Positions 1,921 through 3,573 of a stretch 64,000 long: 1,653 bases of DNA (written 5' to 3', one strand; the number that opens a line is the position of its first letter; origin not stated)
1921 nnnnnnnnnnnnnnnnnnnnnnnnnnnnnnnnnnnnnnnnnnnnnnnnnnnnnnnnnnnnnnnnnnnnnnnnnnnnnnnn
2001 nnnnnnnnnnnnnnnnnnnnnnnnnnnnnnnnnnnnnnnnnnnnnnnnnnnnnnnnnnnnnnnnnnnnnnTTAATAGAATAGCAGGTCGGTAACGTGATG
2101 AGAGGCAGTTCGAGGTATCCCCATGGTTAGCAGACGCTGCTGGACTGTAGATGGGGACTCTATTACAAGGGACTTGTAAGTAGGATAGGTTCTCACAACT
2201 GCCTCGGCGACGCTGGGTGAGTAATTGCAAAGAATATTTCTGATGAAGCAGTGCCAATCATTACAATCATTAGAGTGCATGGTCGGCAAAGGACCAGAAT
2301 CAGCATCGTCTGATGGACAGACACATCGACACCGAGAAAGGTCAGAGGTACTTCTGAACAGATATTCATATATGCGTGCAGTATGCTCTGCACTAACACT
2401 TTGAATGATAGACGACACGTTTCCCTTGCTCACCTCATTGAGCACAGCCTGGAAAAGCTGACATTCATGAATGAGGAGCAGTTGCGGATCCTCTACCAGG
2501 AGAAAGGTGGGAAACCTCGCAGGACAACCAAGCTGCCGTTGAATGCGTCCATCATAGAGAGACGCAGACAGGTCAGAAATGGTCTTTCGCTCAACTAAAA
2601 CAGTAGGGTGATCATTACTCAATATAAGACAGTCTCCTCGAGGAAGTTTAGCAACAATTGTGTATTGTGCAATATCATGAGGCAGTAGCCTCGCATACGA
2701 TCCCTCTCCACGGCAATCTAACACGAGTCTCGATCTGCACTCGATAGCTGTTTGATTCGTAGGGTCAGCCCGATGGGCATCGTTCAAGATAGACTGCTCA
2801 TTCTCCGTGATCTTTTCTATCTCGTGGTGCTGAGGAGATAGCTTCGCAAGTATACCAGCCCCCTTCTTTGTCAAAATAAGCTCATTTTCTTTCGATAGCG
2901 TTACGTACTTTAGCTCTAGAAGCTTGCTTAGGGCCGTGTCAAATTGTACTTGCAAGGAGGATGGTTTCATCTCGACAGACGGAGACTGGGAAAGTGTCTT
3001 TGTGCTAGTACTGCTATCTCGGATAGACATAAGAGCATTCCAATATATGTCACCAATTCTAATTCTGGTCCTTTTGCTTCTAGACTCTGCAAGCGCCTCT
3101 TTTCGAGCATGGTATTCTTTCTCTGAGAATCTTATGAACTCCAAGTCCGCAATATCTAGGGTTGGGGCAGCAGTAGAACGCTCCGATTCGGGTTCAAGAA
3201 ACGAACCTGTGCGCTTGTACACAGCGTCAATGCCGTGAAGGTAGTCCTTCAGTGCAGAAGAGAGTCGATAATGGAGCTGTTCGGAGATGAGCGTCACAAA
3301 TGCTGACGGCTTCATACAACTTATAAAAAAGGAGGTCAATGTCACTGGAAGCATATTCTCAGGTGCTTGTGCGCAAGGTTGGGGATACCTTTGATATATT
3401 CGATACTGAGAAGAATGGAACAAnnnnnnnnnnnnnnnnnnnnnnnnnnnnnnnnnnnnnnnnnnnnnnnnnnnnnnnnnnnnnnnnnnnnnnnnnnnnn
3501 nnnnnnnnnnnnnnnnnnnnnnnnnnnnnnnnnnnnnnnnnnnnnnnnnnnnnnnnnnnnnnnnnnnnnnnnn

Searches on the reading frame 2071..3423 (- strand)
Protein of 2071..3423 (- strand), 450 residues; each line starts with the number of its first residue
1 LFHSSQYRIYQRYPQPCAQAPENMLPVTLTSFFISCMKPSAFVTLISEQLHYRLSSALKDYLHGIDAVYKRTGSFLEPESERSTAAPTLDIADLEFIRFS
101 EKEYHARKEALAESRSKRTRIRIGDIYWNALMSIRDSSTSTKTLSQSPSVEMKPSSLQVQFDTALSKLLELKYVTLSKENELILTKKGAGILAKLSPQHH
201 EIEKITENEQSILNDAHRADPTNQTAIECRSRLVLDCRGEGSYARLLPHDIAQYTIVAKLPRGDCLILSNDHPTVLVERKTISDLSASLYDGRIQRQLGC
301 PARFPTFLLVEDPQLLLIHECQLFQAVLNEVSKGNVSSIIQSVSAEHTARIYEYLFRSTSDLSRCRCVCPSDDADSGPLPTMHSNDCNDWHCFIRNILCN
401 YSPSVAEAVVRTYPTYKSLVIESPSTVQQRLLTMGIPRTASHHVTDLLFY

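Call 51: search_protein_families(library=pfam, proteins=[window:2071-3423:-], max_evalue=0.001)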
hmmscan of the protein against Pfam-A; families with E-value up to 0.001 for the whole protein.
window:2071-3423:- (450 aa): 1 family
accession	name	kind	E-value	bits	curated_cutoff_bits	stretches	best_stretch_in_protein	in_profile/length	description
PF02732.21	ERCC4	-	5.6e-11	42.9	24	1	254-354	21-139/140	ERCC4 domain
